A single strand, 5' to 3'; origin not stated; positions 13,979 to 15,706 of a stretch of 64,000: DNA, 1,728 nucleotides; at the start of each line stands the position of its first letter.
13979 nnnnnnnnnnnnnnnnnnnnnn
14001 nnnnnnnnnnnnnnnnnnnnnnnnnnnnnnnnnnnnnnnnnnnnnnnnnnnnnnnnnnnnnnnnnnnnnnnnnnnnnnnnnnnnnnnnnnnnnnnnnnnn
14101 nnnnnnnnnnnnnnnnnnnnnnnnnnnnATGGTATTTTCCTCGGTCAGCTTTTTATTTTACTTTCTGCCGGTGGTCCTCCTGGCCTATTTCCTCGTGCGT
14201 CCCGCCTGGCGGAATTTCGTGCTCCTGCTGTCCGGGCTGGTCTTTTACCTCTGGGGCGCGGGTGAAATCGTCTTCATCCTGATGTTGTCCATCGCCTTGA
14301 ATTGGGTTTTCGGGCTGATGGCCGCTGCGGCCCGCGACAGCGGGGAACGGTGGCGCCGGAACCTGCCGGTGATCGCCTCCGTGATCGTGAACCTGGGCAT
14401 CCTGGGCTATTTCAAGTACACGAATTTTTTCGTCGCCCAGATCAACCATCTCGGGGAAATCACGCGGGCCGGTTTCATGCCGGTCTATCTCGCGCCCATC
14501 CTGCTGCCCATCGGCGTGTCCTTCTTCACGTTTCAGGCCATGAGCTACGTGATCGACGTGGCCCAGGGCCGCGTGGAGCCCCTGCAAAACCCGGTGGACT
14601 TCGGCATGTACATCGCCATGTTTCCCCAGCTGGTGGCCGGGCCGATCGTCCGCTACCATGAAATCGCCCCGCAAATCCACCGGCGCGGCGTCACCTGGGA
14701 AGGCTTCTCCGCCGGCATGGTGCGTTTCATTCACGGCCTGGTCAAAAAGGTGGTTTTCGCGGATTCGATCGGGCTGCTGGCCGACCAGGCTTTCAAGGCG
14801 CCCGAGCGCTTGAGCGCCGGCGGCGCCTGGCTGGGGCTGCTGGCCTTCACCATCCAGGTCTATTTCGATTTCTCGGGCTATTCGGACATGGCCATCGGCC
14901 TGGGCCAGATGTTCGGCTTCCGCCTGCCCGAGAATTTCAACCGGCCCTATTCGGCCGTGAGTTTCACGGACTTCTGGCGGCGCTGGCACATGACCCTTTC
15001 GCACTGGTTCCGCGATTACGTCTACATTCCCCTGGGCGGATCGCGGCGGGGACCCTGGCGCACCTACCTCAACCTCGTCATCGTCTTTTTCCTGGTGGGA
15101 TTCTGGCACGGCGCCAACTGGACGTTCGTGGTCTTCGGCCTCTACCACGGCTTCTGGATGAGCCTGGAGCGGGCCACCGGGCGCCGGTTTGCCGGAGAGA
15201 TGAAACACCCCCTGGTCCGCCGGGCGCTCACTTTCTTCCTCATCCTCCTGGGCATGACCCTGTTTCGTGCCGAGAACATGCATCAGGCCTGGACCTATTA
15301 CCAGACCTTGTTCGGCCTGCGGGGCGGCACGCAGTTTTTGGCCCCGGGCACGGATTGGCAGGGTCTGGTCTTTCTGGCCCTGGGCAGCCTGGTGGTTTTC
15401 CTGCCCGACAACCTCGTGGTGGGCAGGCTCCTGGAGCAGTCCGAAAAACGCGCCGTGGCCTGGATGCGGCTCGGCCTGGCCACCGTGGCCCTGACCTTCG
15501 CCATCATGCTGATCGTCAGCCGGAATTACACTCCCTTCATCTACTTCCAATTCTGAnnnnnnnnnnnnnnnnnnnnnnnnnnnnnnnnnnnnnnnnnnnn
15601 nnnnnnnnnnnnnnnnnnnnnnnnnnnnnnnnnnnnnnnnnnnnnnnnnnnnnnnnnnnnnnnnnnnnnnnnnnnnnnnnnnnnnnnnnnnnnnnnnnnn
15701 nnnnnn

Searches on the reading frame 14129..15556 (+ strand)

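Call 54: search_protein_families(library=pfam, proteins=[window:14129-15556:+], max_evalue=0.001)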
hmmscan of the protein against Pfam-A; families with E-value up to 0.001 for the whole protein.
window:14129-15556:+ (475 aa): 2 families
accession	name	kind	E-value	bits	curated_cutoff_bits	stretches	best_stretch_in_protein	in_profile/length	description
PF03062.24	MBOAT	-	2.7e-33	116.1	27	1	155-380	81-328/337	MBOAT, membrane-bound O-acyltransferase family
PF13813.11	MBOAT_2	-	3.7e-07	30.8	25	1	267-329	2-66/85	Membrane bound O-acyl transferase family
